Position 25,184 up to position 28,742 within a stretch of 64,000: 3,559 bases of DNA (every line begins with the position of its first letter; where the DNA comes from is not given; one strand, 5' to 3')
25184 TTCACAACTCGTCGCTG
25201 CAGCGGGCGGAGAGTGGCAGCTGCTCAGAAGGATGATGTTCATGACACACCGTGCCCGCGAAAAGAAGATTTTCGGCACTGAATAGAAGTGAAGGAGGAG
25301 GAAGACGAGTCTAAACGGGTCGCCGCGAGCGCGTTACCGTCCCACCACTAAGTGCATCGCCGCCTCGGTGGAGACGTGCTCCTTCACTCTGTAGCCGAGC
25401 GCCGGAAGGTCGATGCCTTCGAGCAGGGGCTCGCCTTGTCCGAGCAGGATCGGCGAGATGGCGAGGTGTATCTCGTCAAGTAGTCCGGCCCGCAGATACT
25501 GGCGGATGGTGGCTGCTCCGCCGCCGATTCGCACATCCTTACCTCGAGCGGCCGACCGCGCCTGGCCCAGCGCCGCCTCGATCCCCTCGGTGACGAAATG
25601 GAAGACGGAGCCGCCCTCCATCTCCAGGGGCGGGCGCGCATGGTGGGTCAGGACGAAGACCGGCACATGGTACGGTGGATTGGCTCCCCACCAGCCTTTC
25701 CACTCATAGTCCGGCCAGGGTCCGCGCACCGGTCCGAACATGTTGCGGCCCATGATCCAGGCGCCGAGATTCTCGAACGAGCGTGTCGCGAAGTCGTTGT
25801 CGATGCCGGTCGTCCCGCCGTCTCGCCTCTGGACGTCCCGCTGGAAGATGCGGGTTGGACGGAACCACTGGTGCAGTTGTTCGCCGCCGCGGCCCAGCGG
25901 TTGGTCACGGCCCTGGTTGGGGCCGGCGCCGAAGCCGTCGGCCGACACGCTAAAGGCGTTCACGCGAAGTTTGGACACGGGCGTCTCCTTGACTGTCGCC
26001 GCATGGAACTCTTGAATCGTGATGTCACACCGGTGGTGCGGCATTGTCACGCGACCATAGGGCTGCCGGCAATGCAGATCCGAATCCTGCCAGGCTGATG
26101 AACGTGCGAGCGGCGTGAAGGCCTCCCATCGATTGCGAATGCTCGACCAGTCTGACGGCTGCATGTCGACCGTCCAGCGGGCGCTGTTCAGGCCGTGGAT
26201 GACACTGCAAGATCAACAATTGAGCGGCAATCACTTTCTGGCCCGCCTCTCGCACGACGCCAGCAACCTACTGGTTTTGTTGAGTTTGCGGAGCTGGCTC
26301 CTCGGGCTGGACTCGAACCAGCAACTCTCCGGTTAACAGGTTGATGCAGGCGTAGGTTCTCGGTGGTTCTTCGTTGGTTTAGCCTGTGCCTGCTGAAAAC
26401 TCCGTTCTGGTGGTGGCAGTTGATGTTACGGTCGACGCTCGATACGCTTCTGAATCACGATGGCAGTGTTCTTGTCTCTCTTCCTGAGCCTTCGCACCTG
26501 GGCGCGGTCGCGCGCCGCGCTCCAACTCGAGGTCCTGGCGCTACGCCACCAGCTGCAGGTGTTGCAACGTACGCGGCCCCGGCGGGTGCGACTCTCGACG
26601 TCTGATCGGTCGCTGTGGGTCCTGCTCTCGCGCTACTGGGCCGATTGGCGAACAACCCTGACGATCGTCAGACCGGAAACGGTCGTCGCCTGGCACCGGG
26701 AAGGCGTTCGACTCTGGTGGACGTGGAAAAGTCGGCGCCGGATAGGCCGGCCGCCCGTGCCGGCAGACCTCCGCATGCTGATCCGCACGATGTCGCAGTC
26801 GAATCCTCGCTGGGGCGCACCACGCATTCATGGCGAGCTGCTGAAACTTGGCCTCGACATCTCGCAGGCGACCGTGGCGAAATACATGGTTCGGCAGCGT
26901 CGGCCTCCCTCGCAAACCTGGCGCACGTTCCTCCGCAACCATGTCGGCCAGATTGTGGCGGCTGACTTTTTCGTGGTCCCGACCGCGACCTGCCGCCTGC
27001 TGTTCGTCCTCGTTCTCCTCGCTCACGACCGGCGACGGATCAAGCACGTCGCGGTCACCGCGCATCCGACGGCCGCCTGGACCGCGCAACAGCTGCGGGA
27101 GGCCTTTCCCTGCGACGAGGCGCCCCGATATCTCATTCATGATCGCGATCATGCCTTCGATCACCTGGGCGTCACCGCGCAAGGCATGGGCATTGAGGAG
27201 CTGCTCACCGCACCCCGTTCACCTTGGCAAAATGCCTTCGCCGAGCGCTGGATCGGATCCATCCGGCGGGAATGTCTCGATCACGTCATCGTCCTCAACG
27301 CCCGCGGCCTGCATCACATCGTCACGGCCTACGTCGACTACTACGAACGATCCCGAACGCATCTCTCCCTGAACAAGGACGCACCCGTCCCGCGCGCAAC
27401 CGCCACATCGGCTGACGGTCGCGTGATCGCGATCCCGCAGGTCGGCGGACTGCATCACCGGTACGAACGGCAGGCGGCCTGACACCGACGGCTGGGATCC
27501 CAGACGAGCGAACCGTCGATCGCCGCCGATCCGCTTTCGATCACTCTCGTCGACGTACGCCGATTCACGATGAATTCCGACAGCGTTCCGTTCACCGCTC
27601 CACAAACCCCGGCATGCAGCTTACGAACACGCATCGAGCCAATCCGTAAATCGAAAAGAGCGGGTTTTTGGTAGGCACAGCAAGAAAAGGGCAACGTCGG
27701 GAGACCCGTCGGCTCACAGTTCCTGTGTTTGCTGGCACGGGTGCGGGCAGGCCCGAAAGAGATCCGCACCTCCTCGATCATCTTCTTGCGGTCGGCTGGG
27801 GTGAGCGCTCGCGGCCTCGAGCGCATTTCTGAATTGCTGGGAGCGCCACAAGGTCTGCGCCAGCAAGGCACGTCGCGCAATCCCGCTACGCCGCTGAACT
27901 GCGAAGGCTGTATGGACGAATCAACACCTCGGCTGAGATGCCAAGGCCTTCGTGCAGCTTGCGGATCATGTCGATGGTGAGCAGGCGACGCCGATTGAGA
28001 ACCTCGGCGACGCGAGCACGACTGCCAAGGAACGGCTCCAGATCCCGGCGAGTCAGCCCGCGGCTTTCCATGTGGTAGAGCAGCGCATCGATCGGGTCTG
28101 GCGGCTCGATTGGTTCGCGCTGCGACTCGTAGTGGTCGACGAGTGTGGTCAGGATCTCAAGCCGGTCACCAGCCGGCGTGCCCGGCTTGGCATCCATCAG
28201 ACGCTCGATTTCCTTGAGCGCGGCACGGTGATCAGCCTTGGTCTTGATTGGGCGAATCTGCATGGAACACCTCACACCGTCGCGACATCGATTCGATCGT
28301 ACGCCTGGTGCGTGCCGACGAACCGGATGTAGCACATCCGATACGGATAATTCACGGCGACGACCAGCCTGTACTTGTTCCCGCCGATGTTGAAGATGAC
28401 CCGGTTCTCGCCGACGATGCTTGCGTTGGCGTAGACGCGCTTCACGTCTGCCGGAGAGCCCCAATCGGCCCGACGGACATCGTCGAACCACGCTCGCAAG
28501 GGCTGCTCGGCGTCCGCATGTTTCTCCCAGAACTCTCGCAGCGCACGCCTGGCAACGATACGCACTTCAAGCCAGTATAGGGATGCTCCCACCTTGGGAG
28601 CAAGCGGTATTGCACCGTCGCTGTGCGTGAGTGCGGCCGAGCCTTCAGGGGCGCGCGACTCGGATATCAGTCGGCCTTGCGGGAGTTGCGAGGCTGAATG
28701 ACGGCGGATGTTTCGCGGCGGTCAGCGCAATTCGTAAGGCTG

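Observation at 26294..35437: Three stacked, recombinase-less islets at tRNA-Asn delimited by four copies of the tRNA 3' half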

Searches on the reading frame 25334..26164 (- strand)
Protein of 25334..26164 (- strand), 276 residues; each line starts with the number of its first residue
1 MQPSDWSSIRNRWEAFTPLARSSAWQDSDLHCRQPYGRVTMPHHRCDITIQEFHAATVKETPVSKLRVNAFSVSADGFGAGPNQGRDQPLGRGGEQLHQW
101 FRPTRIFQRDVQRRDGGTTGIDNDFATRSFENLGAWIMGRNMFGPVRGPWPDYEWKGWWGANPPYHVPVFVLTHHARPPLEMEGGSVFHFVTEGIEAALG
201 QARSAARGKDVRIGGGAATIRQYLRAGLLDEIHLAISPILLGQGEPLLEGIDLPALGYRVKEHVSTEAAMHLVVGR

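Call 11: search_protein_families(library=pfam, max_evalue=0.01, proteins=[window:25334-26164:-])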
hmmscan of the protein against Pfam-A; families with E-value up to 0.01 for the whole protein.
window:25334-26164:- (276 aa): 1 family
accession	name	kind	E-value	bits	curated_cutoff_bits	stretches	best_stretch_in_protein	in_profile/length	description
PF01872.23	RibD_C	-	2e-16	60.8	24.1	1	71-266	7-191/197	RibD C-terminal domain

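Call 21: find_encoding_contigs(protein=window:25334-26164:-, flank=10000, max_places=6)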
Protein window:25334-26164:- (276 aa): no gene with exactly this product is on record in the collection.

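Call 22: find_related_loci(query=window:25334-26164:-, collection=genome_contigs, flank=10000)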
Query window:25334-26164:- (276 aa) in genome_contigs; peptide patterns used: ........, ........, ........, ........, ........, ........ (x = any residue, [..] = any of these).
599 stretches matched a pattern (row limit reached: there are more); 576 encode a relative of the query (tblastn E <= 1e-3); the best 80 are kept; 80 distinct loci.
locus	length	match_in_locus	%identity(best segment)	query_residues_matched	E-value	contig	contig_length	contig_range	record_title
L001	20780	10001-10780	92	17-276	8e-152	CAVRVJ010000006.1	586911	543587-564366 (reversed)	MAG: uncultured Acidobacteriota bacterium isolate MFD02199.bin.2.202 genome assembly, contig: contig_28179, whole genome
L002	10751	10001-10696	95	21-252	2e-142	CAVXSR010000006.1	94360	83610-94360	MAG: Vicinamibacteria bacterium isolate MFD04850.bin.1.214 genome assembly, contig: contig_33532, whole genome shotgun s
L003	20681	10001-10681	92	50-276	2e-138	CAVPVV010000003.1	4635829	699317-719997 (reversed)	MAG: uncultured Acidobacteriota bacterium isolate MFD00392.bin.1.354 genome assembly, contig: contig_6450, whole genome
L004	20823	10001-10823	86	3-276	3e-137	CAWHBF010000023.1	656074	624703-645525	MAG: uncultured Acidobacteriota bacterium isolate MFD00962.bin.1.54 genome assembly, contig: contig_34955, whole genome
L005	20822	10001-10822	79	1-276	1e-136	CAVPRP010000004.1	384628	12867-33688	MAG: uncultured Acidobacteriota bacterium isolate MFD00392.bin.2.132 genome assembly, contig: contig_38603, whole genome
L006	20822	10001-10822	80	3-276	3e-136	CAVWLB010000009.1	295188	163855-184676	MAG: uncultured Acidobacteriota bacterium isolate MFD09018.bin.1.114 genome assembly, contig: contig_4771, whole genome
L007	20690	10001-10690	91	47-276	3e-134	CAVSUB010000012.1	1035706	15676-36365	MAG: uncultured Acidobacteriota bacterium isolate MFD06298.bin.1.233 genome assembly, contig: contig_5512, whole genome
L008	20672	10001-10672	94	53-276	2e-132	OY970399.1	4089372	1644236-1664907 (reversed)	MAG: uncultured Acidobacteriota bacterium isolate MFD01916.bin.c.6 genome assembly, chromosome: 1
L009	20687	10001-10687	88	48-276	1e-128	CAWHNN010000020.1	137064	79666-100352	MAG: uncultured Acidobacteriota bacterium isolate MFD04850.bin.2.90 genome assembly, contig: contig_60970, whole genome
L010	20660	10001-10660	91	57-276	4e-128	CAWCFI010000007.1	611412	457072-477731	MAG: uncultured Acidobacteriota bacterium isolate MFD09368.bin.2.49 genome assembly, contig: contig_29806, whole genome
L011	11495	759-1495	90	31-276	9e-126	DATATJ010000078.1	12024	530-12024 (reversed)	MAG TPA_asm: Vicinamibacterales bacterium isolate SMAG_U5543 k141_2048784, whole genome shotgun sequence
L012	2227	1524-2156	87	66-276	2e-131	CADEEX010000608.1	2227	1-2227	MAG: uncultured Acidobacteria bacterium isolate Acidobacteria sp. RBC099 genome assembly, contig: MAG099_608, whole geno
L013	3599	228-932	84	45-276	6e-127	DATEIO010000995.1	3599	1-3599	MAG TPA_asm: Thermoanaerobaculia bacterium isolate SMAG_U8840 k141_2100546, whole genome shotgun sequence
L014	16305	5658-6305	90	60-275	2e-123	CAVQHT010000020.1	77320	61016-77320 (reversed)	MAG: uncultured Acidobacteriota bacterium isolate MFD03975.bin.2.76 genome assembly, contig: contig_53887, whole genome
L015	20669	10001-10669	86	54-276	2e-121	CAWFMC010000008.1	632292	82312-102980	MAG: uncultured Acidobacteriota bacterium isolate MFD00392.bin.2.345 genome assembly, contig: contig_21286, whole genome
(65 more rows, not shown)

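Call 30: search_protein_families(library=pfam, max_evalue=0.001, proteins=[L008:6968-7792:-, L008:7835-8692:+, L008:8709-9995:+, L008:5773-6816:+, L008:10753-11094:+, L008:10814-11428:+, L008:11485-12696:-])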
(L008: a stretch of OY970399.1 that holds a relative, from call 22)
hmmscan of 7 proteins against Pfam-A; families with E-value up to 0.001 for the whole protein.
L008:6968-7792:- (274 aa): 15 families
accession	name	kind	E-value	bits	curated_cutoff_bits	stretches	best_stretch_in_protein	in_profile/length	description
PF13847.12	Methyltransf_31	-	5.6e-37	127.1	27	1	73-211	3-133/145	Methyltransferase domain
PF08241.18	Methyltransf_11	-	7.4e-24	84.7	21.2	1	78-176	1-94/95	Methyltransferase domain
PF13649.12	Methyltransf_25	-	4.8e-23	82.1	27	1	77-173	1-97/97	Methyltransferase domain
PF01209.24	Ubie_methyltran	-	4.8e-18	65.8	20.1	1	72-177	46-151/233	ubiE/COQ5 methyltransferase family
PF08242.18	Methyltransf_12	-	1.1e-13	52.2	30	1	78-175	1-98/98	Methyltransferase domain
PF13489.12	Methyltransf_23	-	1.4e-09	38.3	27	1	68-223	17-162/164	Methyltransferase domain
PF01135.25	PCMT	-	5.7e-08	33.2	20.3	1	67-132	67-132/210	Protein-L-isoaspartate(D-aspartate) O-methyltransferase (PCMT)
PF05175.20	MTS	-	6.1e-07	29.7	23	1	74-177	32-138/170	Methyltransferase small domain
PF20922.3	Anamorsin_N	-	6.2e-07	29.7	27.1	1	114-197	24-107/163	Anamorsin, N-terminal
PF06325.19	PrmA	-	1.3e-06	28.6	22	1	71-183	159-264/296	Ribosomal protein L11 methyltransferase (PrmA)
PF05148.21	Methyltransf_8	-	3.1e-06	27.7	27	1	131-186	111-165/219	Hypothetical methyltransferase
PF00891.24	Methyltransf_2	-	9.7e-05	22.2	22.3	1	70-220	59-209/210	O-methyltransferase domain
PF01170.24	UPF0020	-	0.00012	22.2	22.3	1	99-149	77-128/197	RMKL-like, methyltransferase domain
PF02353.26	CMAS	-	0.00056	19.8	27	1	69-191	58-178/273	Mycolic acid cyclopropane synthetase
PF03141.22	Methyltransf_29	-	0.00076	18.6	23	1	135-183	174-223/506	Putative S-adenosyl-L-methionine-dependent methyltransferase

L008:7835-8692:+ (285 aa): 1 family
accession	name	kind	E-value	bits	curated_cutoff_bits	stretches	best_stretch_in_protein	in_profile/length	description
PF01451.26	LMWPc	-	2e-14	54.4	23.2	1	152-274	1-144/144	Low molecular weight phosphotyrosine protein phosphatase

L008:8709-9995:+ (428 aa): 1 family
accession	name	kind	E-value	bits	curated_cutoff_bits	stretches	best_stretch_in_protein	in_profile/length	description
PF07690.21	MFS_1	-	2.4e-32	112.7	33.4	2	26-382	1-347/347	Major Facilitator Superfamily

L008:5773-6816:+ (347 aa): 0 families

L008:10753-11094:+ (113 aa): 0 families

L008:10814-11428:+ (204 aa): 3 families
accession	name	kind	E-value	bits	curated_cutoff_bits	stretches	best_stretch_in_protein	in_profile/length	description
PF08242.18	Methyltransf_12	-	1.2e-05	26.4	30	1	45-140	1-97/98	Methyltransferase domain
PF13649.12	Methyltransf_25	-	1.3e-05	26.2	27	1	44-139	1-97/97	Methyltransferase domain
PF08241.18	Methyltransf_11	-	3.6e-05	24.8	21.2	1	45-143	1-95/95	Methyltransferase domain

L008:11485-12696:- (403 aa): 1 family
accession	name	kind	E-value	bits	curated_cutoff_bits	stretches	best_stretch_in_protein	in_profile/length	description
PF10604.15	Polyketide_cyc2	-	9.7e-05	23.1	27.4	1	74-125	3-47/142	Polyketide cyclase / dehydrase and lipid transport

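Call 31: search_protein_families(library=pfam, max_evalue=0.001, proteins=[L002:2931-5276:-, L002:3150-5405:+, L002:5587-6639:+, L002:6315-6833:+, L002:6852-7376:-, L002:7452-8285:-, L002:8316-9458:-, L002:9549-9938:+, L002:1049-1480:-, L002:342-974:-])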
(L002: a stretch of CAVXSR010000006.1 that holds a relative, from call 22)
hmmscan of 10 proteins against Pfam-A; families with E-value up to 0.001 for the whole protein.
L002:2931-5276:- (781 aa): 1 family
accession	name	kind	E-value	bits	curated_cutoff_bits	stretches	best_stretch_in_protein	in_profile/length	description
PF14871.12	GHL6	-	3.4e-20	73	35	1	82-198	10-128/132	Hypothetical glycosyl hydrolase 6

L002:3150-5405:+ (751 aa): 0 families

L002:5587-6639:+ (350 aa): 4 families
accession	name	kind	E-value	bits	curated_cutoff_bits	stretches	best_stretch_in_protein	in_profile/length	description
PF13683.12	rve_3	-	7.4e-09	35.7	26.5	1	265-319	11-65/67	Integrase core domain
PF13276.12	HTH_21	-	2.2e-08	34.6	28.1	1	104-154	6-58/60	HTH-like domain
PF01498.24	HTH_Tnp_Tc3_2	-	5e-05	23.9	31.5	1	106-148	2-44/72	Transposase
PF13565.12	HTH_32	-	0.00032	21.6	33.7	1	76-142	1-72/73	Homeodomain-like domain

L002:6315-6833:+ (172 aa): 0 families

L002:6852-7376:- (174 aa): 0 families

L002:7452-8285:- (277 aa): 6 families
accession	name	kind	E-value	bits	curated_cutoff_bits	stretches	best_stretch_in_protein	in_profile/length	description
PF00106.31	adh_short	-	7.2e-52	176.1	26.6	1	6-189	3-189/195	short chain dehydrogenase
PF13561.12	adh_short_C2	-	2.2e-37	129.4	27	1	10-199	1-193/236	Enoyl-(Acyl carrier protein) reductase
PF08659.16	KR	-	5.8e-09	36.5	22.6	1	5-177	2-173/180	KR domain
PF13460.12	NAD_binding_10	-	6.2e-05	23.4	27.2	1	10-138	1-100/184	NAD(P)H-binding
PF08643.16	DUF1776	-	0.00048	20.1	25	1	93-186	108-203/294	Fungal family of unknown function (DUF1776)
PF01370.27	Epimerase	-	0.00067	19.6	20.9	0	7-166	2-159/240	NAD dependent epimerase/dehydratase family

L002:8316-9458:- (380 aa): 4 families
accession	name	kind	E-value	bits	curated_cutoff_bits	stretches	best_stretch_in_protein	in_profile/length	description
PF22685.1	Gal80p_C-like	-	1.6e-32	113.2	29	1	141-281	1-152/152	Gal80p, C-terminal domain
PF01408.29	GFO_IDH_MocA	-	3.3e-15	57.3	24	1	14-128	3-113/120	Oxidoreductase family, NAD-binding Rossmann fold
PF22725.1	GFO_IDH_MocA_C3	-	5.2e-09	36.6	27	1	143-277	1-123/124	GFO/IDH/MocA C-terminal domain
PF02894.22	GFO_IDH_MocA_C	-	0.00012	22.4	22.9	1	196-365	48-209/218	Oxidoreductase family, C-terminal alpha/beta domain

L002:9549-9938:+ (129 aa): 2 families
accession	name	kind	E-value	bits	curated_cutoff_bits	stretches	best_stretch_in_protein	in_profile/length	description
PF01638.23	HxlR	-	9.7e-20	70.7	20.8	1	16-104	2-88/91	HxlR-like helix-turn-helix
PF00392.27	GntR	-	0.00083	19.4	27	0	14-68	3-57/64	Bacterial regulatory proteins, gntR family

L002:1049-1480:- (143 aa): 0 families

L002:342-974:- (210 aa): 0 families

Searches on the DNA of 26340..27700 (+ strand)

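Call 66: search_dna_similar(query=window:26340-27700:+, collection=plasmids, mode=distant, max_rows=5)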
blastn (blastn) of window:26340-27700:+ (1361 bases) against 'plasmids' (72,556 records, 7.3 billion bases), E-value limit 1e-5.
Records with a match: 6; places in all: 9; records where one place covers at least 80% of the query: 0.
Best place of each record, by identity: 60-80% 6.
By first word of the organism name: Bradyrhizobium 4; Paraburkholderia 1; Nitrobacter 1.
By predicted mobility (MOB-suite, as given by PLSDB): conjugative 5; mobilizable 1.
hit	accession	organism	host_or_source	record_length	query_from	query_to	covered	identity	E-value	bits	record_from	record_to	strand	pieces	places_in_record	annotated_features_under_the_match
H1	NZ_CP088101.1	Bradyrhizobium barranii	cell culture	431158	319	1057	54%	64.7%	6e-24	121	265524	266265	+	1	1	integrase core domain-containing protein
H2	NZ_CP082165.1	Bradyrhizobium sp. 186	Acmispon strigosus,cell culture,root ...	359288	319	1057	54%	64.7%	6e-24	121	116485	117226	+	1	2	integrase core domain-containing protein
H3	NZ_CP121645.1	Bradyrhizobium barranii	Chamaecytisus prolifer var. ...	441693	319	1057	54%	64.7%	6e-24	121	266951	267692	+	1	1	integrase core domain-containing protein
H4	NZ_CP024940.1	Paraburkholderia hospita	soil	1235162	440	1139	51%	65.4%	1e-38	168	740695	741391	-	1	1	record has no annotation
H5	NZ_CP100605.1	Bradyrhizobium sp. Ash2021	-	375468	318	954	47%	63.3%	1e-6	63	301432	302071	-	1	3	integrase core domain-containing protein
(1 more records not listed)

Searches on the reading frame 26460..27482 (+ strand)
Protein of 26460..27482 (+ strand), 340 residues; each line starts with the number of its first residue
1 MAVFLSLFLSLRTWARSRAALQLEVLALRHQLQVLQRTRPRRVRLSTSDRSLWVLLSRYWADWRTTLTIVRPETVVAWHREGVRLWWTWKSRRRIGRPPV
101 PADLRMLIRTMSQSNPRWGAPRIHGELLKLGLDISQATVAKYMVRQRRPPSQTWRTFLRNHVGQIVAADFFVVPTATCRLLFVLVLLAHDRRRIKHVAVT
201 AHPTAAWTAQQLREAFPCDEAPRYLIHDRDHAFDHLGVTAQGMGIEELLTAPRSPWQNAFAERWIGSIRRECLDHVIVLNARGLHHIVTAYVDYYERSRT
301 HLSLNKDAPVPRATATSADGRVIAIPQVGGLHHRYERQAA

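Call 10: search_protein_families(library=pfam, max_evalue=0.01, proteins=[window:26460-27482:+])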
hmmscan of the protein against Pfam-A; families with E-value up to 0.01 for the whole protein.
window:26460-27482:+ (340 aa): 2 families
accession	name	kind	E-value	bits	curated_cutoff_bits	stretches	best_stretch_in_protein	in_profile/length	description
PF13683.12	rve_3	-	7.6e-12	45.2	26.5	1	244-309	2-67/67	Integrase core domain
PF13276.12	HTH_21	-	0.00014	22.4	28.1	1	105-143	7-47/60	HTH-like domain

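Call 77: search_protein_families(library=ncbifam, max_evalue=0.001, proteins=[window:26460-27482:+])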
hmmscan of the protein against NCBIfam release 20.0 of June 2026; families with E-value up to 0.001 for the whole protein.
window:26460-27482:+ (340 aa): 3 families
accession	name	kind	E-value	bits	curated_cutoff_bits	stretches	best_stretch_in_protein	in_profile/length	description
NF033516.0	transpos_IS3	equivalog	7.1e-23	81.4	160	1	19-310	62-366/369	IS3 family transposase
NF033577.2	transpos_IS481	equivalog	1.2e-20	74.2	224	1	97-311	56-282/284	IS481 family transposase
NF033546.1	transpos_IS21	equivalog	0.00041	20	160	0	91-273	40-242/294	IS21 family transposase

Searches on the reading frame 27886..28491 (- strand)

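Call 10: search_protein_families(library=pfam, max_evalue=0.01, proteins=[window:27886-28491:-])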
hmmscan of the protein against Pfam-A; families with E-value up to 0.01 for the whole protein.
window:27886-28491:- (201 aa): 1 family
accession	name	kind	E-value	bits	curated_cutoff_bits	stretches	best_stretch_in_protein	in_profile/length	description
PF01381.28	HTH_3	-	0.00031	21.1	23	1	141-189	5-54/55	Helix-turn-helix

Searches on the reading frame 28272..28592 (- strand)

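Call 10: search_protein_families(library=pfam, max_evalue=0.01, proteins=[window:28272-28592:-])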
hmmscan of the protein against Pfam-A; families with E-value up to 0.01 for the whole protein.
window:28272-28592:- (106 aa): 1 family
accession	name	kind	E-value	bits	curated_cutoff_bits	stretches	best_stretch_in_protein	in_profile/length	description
PF09907.15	HigB_toxin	-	1.7e-31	108.7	27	1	28-101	1-74/74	HigB_toxin, RelE-like toxic component of a toxin-antitoxin system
